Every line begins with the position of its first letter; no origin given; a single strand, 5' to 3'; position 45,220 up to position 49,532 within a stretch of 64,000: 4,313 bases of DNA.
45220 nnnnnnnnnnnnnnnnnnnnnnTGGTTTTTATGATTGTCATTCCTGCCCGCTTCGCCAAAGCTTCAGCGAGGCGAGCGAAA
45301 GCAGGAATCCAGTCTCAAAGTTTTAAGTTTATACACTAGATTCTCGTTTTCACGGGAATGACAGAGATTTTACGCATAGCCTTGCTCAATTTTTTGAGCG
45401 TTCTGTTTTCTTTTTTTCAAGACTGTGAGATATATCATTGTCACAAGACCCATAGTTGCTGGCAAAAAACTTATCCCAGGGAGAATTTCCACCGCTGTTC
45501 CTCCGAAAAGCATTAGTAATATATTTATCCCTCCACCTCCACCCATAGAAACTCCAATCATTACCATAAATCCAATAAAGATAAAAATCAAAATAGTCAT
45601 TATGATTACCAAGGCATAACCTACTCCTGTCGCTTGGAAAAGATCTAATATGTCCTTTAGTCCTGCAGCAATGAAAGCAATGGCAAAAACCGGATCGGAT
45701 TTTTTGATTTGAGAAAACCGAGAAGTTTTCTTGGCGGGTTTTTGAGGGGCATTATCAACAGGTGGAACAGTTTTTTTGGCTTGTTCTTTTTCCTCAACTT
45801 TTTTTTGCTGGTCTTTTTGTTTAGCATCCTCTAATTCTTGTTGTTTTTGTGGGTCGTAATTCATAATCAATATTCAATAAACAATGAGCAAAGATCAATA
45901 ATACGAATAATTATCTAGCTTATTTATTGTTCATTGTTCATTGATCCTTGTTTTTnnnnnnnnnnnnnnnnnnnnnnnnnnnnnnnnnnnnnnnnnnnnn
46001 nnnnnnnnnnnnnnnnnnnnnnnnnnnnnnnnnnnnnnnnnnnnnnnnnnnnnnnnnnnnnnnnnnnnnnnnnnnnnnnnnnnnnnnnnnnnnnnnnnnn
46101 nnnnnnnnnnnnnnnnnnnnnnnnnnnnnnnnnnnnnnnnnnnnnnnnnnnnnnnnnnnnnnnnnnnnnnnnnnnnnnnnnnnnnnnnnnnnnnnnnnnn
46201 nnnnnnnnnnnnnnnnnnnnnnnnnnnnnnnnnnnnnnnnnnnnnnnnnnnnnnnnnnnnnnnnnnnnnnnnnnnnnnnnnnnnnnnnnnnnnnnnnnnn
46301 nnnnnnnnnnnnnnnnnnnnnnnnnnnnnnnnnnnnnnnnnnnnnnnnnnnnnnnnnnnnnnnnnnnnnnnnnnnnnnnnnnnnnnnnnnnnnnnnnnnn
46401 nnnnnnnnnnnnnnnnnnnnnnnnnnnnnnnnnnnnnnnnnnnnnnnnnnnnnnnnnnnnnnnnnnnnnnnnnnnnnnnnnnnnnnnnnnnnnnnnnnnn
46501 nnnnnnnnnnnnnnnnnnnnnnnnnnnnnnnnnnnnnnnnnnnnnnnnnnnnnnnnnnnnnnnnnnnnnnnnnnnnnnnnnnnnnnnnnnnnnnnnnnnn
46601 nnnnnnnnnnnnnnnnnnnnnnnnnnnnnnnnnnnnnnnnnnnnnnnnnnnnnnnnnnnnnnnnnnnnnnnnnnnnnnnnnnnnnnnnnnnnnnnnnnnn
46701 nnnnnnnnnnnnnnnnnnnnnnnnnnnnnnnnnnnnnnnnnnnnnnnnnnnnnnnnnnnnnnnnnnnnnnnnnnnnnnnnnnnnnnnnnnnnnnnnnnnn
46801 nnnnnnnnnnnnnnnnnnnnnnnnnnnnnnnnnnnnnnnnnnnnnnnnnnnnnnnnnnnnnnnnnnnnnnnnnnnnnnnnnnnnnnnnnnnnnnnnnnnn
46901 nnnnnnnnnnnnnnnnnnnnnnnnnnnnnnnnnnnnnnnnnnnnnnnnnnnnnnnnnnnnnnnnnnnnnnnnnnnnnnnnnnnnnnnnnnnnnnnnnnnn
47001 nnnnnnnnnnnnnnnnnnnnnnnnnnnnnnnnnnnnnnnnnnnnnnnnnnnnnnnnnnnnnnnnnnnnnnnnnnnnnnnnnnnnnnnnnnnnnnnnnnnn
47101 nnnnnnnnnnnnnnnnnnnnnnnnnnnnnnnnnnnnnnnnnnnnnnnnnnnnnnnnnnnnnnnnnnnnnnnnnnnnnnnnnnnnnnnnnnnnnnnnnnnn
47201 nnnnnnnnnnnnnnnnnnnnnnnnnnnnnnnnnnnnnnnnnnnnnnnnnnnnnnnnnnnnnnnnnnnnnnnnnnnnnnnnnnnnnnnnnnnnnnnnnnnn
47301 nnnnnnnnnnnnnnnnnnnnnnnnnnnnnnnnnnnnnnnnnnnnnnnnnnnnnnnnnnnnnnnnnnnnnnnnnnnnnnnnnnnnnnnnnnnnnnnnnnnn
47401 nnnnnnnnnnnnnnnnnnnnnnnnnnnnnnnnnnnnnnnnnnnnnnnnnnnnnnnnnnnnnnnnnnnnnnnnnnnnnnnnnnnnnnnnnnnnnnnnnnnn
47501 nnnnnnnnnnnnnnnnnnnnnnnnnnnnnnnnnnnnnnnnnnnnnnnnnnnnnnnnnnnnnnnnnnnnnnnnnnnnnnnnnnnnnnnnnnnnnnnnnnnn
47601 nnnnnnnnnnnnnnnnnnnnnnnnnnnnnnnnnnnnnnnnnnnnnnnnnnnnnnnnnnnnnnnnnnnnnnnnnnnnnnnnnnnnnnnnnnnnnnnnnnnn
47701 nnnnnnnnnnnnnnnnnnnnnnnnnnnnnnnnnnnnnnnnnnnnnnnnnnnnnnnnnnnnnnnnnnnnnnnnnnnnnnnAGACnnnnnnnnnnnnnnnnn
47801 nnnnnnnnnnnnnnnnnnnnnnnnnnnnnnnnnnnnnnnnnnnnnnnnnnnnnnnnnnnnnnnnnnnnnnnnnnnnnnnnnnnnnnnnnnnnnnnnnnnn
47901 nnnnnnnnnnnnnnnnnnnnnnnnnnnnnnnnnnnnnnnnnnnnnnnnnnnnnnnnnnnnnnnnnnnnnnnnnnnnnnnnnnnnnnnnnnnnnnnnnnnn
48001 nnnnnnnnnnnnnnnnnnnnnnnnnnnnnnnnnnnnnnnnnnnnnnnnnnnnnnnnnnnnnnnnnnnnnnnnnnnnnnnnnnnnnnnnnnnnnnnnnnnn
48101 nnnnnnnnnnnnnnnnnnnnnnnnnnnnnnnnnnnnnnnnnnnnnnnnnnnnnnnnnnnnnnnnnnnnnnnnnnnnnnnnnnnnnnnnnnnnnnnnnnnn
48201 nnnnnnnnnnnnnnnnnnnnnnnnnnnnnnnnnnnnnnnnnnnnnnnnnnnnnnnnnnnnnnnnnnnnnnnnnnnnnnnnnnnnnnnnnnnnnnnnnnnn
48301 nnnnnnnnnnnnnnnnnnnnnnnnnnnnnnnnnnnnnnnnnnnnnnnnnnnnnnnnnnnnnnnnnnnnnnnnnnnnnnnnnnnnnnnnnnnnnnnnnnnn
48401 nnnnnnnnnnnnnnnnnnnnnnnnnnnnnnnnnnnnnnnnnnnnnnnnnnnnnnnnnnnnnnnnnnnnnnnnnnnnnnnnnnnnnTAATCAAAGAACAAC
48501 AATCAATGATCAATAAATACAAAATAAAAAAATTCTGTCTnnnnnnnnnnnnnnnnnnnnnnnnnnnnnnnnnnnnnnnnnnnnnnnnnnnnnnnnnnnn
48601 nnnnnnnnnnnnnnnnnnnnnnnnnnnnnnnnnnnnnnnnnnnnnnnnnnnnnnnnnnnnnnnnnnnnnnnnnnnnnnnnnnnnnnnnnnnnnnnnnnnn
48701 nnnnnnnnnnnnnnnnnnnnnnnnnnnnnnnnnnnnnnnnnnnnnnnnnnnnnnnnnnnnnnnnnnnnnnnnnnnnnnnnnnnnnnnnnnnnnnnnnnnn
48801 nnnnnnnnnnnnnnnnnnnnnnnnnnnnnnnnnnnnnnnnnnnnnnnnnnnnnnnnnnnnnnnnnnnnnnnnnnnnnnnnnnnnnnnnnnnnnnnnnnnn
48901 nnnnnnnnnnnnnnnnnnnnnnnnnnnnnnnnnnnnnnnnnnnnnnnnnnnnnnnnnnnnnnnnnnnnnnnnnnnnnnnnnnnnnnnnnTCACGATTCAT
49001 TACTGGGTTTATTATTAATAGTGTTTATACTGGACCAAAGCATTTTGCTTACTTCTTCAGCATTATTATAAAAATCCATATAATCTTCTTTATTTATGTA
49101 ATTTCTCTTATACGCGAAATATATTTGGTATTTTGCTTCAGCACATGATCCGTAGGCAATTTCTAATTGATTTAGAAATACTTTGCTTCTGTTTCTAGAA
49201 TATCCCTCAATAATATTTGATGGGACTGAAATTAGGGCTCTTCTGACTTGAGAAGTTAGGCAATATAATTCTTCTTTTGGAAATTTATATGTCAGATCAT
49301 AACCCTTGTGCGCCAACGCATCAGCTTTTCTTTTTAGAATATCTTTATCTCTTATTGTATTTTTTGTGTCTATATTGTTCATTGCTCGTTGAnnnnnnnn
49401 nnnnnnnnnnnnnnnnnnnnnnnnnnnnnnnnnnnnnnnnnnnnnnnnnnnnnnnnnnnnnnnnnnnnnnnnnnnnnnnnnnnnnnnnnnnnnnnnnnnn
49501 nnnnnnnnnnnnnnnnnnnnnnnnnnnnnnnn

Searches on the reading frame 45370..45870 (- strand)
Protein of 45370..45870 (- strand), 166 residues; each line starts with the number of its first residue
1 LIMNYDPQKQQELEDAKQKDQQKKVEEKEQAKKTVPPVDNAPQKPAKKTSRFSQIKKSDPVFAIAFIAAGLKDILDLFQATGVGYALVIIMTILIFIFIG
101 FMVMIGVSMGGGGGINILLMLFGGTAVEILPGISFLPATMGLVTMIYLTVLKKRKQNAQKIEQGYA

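Call 3: search_protein_families(library=pfam, proteins=[window:45370-45870:-], max_evalue=0.1)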
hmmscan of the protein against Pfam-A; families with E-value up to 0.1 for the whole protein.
window:45370-45870:- (166 aa): 0 families

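Call 4: search_protein_families(library=ncbifam, proteins=[window:45370-45870:-], max_evalue=0.1)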
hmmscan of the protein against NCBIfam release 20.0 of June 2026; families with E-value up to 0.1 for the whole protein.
window:45370-45870:- (166 aa): 2 families
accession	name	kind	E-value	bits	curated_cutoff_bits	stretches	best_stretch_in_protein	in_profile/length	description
NF046000.1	MAG1210_fam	subfamily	0.017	13.8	275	1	22-161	29-131/550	MAG1210 family protein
TIGR01620.2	hyp_HI0043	subfamily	0.033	13.8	160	1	8-99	18-109/329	TIGR01620 family protein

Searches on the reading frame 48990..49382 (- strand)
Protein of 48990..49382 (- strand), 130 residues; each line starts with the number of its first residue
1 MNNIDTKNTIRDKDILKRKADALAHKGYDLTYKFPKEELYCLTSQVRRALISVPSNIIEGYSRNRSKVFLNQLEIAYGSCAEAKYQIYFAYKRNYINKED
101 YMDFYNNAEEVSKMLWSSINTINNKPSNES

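Call 27: search_protein_families(library=pfam, proteins=[window:48990-49382:-], max_evalue=0.1)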
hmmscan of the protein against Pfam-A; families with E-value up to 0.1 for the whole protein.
window:48990-49382:- (130 aa): 2 families
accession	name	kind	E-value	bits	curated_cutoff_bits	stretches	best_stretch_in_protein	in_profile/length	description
PF05635.17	23S_rRNA_IVP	-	2.1e-32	112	33.8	1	17-116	6-105/106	23S rRNA-intervening sequence protein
PF22296.2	bAvd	-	7.6e-08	33.3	40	1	15-120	2-105/107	bAvd-like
